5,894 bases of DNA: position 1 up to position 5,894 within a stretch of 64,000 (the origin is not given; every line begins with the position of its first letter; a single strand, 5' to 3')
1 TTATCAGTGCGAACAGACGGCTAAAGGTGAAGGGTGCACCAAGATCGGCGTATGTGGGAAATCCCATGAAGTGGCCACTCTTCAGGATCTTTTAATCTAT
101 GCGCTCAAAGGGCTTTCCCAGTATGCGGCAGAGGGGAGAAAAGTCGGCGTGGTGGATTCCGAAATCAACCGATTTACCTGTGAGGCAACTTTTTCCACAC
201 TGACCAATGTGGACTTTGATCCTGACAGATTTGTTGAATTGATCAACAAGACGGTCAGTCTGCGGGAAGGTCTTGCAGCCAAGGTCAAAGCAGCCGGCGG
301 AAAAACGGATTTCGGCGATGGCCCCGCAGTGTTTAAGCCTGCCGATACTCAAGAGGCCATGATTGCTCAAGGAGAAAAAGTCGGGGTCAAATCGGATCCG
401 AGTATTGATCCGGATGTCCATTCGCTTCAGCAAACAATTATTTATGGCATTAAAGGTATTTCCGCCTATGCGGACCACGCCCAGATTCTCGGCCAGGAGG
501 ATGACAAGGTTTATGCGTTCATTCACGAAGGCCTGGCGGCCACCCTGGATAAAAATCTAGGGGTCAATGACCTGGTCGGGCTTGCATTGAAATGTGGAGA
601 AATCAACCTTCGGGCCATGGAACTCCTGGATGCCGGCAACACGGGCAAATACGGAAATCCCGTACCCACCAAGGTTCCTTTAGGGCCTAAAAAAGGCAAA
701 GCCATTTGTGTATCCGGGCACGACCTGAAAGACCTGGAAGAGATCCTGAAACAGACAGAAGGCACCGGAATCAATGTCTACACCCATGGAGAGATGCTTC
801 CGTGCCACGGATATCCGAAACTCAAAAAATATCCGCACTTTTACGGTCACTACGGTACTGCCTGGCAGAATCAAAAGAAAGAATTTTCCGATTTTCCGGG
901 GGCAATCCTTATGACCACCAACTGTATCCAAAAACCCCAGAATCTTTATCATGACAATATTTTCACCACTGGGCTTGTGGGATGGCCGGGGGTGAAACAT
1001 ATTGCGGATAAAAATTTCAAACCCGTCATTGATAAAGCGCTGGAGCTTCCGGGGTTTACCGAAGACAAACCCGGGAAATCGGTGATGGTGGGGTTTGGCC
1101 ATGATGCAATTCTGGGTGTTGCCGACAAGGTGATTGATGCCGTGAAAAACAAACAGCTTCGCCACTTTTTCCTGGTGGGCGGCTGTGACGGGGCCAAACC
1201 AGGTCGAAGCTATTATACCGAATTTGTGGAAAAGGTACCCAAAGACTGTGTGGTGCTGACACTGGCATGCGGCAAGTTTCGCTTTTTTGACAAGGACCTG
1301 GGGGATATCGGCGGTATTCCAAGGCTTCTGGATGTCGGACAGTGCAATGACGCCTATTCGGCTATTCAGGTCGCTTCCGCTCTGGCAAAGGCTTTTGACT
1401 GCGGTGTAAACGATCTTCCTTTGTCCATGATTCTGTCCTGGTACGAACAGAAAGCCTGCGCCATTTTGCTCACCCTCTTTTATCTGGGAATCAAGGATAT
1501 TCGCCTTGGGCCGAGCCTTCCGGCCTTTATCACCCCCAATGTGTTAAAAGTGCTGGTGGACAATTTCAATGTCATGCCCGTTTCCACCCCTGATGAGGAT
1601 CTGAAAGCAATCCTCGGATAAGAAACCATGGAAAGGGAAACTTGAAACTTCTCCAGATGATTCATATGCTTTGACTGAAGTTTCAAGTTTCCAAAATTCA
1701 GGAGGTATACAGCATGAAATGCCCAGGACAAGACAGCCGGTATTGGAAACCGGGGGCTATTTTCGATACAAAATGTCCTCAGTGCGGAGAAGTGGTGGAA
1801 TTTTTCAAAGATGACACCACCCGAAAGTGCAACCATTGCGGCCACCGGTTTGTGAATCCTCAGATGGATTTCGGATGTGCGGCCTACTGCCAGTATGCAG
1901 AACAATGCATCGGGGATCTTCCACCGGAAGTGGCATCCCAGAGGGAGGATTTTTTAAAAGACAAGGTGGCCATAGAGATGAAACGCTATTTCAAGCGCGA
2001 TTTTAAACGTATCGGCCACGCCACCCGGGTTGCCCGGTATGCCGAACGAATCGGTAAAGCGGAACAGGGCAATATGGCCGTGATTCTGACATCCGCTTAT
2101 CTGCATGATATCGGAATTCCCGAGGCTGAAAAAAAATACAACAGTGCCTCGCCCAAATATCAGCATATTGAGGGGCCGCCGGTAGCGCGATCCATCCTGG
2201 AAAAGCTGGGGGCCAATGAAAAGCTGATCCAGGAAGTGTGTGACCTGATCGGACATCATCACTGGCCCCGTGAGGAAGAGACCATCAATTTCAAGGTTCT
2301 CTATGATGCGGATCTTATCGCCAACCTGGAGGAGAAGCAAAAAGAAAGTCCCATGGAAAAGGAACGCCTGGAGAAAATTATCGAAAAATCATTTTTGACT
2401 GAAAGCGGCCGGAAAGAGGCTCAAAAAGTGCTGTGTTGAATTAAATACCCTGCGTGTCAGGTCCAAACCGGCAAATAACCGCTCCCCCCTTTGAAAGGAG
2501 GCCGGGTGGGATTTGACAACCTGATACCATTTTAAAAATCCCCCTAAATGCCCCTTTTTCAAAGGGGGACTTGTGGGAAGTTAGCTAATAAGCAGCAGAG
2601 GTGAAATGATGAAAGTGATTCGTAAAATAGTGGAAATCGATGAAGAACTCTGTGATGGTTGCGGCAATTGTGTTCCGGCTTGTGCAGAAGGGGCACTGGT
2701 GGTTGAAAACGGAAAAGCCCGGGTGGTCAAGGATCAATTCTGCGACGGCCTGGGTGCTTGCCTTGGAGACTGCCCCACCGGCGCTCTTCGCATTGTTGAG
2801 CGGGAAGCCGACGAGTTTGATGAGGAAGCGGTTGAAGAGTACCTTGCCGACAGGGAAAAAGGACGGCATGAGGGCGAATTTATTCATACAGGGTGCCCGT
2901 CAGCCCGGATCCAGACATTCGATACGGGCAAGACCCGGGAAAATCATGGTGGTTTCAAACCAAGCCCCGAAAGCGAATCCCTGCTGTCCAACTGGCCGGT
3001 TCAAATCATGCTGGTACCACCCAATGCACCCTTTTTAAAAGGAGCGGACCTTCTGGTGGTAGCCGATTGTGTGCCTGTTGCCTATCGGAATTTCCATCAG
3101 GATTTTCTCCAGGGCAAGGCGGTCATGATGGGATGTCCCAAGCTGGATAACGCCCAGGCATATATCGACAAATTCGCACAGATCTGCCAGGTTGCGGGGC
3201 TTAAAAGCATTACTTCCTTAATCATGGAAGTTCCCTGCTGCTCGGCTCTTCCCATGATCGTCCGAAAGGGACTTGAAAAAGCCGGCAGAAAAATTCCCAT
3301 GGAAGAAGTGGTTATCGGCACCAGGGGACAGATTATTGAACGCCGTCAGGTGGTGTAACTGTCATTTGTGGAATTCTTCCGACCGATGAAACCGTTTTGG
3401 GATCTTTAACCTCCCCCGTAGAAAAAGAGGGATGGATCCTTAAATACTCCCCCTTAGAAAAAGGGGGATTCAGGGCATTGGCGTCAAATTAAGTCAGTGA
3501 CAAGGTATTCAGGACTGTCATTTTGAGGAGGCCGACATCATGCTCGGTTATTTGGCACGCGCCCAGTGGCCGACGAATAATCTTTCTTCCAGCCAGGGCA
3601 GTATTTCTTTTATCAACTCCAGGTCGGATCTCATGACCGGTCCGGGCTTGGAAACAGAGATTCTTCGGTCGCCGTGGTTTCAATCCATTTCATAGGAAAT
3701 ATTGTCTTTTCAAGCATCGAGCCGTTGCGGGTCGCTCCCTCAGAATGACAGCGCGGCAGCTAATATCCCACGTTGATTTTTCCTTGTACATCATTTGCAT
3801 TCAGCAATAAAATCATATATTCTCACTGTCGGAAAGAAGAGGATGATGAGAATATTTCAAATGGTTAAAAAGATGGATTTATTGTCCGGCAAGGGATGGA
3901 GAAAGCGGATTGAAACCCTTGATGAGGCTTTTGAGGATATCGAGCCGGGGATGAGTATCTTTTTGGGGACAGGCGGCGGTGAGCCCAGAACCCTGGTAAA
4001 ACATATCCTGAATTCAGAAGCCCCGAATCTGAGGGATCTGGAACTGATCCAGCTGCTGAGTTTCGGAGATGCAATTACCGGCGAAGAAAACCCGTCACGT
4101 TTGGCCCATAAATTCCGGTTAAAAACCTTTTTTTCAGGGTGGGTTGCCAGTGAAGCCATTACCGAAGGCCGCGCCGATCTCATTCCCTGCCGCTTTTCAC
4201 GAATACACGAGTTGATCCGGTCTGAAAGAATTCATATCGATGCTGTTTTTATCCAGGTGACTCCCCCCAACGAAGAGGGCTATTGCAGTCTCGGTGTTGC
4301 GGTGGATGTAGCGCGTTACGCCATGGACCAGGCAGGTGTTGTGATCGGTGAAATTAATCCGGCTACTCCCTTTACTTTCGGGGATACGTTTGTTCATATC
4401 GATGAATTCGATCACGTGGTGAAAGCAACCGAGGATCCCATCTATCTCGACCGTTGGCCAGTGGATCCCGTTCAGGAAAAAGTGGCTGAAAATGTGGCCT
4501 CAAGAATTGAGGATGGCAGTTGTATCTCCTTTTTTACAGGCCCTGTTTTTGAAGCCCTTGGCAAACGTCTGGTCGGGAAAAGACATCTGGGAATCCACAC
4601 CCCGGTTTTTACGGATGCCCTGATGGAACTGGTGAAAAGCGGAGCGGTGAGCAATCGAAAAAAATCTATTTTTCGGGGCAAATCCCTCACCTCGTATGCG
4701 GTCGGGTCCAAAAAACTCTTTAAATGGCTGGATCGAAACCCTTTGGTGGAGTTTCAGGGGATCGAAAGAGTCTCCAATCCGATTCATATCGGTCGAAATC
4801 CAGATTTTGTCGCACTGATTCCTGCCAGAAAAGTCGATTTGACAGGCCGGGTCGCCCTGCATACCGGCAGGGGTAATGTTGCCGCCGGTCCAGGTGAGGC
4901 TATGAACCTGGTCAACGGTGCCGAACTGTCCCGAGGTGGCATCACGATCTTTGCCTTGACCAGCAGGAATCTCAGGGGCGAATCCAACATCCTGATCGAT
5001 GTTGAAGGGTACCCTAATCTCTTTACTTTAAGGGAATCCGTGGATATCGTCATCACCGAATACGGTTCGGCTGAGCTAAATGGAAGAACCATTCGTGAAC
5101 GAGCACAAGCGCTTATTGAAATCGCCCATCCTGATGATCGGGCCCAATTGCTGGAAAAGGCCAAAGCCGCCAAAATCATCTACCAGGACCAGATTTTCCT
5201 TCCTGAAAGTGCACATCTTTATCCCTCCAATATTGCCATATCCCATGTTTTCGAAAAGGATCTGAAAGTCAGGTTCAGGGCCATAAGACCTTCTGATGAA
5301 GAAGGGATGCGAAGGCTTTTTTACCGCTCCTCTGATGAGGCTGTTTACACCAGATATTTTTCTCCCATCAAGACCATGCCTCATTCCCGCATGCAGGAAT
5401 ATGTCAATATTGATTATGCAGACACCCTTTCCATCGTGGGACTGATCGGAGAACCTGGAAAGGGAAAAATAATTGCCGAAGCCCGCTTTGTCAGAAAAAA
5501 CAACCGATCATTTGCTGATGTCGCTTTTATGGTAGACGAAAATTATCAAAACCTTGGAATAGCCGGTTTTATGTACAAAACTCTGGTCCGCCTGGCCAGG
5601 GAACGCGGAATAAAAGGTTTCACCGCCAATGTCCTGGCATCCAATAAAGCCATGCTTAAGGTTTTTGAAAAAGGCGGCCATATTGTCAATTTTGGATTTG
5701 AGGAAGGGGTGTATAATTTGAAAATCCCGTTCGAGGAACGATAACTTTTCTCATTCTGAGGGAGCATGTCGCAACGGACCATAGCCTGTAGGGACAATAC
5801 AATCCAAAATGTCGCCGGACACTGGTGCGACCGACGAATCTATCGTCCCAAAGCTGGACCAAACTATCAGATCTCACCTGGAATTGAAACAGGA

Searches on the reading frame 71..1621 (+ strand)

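Call 85: search_protein_families(library=pfam, proteins=[window:71-1621:+], max_evalue=0.00001)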
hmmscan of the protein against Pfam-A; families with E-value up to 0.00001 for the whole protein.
window:71-1621:+ (516 aa): 1 family
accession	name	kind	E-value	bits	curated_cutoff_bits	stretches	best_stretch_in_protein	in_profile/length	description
PF03063.25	Prismane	-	1.4e-163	545.7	27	1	2-512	28-513/513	Prismane/CO dehydrogenase family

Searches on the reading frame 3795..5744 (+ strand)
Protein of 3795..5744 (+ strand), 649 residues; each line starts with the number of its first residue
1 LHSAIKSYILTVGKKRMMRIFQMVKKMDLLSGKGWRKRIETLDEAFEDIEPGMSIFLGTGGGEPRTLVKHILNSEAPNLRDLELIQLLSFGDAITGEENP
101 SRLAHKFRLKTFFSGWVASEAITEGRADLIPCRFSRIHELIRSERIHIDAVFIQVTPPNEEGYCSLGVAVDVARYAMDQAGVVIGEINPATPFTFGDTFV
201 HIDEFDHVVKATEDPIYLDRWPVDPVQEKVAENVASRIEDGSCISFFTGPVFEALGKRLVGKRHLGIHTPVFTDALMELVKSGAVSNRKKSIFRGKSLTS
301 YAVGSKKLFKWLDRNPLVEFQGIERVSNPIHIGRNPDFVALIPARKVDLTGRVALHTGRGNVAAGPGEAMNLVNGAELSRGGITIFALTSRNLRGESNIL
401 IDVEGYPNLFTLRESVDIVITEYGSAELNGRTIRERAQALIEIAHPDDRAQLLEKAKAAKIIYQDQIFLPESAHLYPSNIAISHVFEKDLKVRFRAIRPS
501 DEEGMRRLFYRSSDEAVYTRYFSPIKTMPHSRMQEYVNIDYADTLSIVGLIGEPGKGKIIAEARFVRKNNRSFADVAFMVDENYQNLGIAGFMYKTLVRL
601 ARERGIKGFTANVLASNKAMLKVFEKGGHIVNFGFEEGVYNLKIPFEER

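Call 85: search_protein_families(library=pfam, proteins=[window:3795-5744:+], max_evalue=0.00001)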
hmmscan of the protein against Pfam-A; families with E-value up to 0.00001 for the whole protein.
window:3795-5744:+ (649 aa): 4 families
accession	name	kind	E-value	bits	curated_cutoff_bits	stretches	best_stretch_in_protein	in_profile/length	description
PF13336.12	AcetylCoA_hyd_C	-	3.1e-43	147.8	23.7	1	304-456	1-154/154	Acetyl-CoA hydrolase/transferase C-terminal domain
PF02550.21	AcetylCoA_hydro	-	1.4e-14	55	24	1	43-215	19-193/198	Acetyl-CoA hydrolase/transferase N-terminal domain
PF00583.31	Acetyltransf_1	-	2.5e-07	31.4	20.7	1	538-626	24-113/116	Acetyltransferase (GNAT) family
PF13302.13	Acetyltransf_3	-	1.9e-06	29.1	25.4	1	492-628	2-136/138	Acetyltransferase (GNAT) domain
